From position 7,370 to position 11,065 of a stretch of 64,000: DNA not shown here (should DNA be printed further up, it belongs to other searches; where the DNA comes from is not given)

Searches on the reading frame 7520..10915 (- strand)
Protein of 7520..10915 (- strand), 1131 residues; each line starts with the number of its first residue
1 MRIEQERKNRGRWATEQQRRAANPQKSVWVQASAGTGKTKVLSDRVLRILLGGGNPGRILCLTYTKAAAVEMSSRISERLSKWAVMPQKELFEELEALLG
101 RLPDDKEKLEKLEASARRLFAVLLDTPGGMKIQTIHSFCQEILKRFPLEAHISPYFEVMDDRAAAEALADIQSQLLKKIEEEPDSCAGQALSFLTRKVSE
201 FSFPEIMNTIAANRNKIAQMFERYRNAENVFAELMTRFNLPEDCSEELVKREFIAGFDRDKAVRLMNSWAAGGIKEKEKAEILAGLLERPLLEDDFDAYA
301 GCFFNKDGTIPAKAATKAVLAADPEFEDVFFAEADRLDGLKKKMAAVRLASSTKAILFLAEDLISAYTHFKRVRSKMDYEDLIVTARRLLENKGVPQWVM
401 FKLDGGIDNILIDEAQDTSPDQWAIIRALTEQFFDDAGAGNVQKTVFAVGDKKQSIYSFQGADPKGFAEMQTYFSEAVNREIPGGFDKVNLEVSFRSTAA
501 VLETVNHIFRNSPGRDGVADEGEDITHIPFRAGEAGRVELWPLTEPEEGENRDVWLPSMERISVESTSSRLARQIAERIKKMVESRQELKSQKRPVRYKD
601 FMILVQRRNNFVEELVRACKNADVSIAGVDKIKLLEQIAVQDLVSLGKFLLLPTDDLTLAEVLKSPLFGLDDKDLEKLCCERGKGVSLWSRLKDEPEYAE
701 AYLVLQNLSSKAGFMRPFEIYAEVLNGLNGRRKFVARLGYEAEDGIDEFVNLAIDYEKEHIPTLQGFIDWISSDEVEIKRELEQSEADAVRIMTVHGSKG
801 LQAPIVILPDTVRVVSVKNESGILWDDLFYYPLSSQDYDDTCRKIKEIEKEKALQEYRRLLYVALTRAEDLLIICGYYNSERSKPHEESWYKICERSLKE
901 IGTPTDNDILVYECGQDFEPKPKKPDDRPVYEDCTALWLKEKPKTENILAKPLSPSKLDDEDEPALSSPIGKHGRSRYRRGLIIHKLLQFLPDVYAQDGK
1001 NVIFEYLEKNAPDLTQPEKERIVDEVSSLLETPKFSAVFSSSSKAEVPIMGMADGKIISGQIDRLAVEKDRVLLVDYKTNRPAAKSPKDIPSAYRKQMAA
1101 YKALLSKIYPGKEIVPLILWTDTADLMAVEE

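Call 87: search_protein_families(library=pfam, proteins=[window:7520-10915:-], max_evalue=0.001)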
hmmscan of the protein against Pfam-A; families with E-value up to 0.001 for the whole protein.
window:7520-10915:- (1131 aa): 5 families
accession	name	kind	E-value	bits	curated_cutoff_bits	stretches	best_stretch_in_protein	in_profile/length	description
PF00580.27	UvrD-helicase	-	2.6e-49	168.8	23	2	15-227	3-179/271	UvrD/REP helicase N-terminal domain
PF13361.12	UvrD_C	-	3.4e-22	79.8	25.6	1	490-875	2-346/350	UvrD-like helicase C-terminal domain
PF13245.12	AAA_19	-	8.2e-13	49.1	25.1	2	22-79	8-64/134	AAA domain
PF13538.12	UvrD_C_2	-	1.7e-10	41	27.4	1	854-874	31-51/52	UvrD-like helicase C-terminal domain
PF12705.13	PDDEXK_1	-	9.7e-09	35.9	22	1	977-1110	35-176/247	PD-(D/E)XK nuclease superfamily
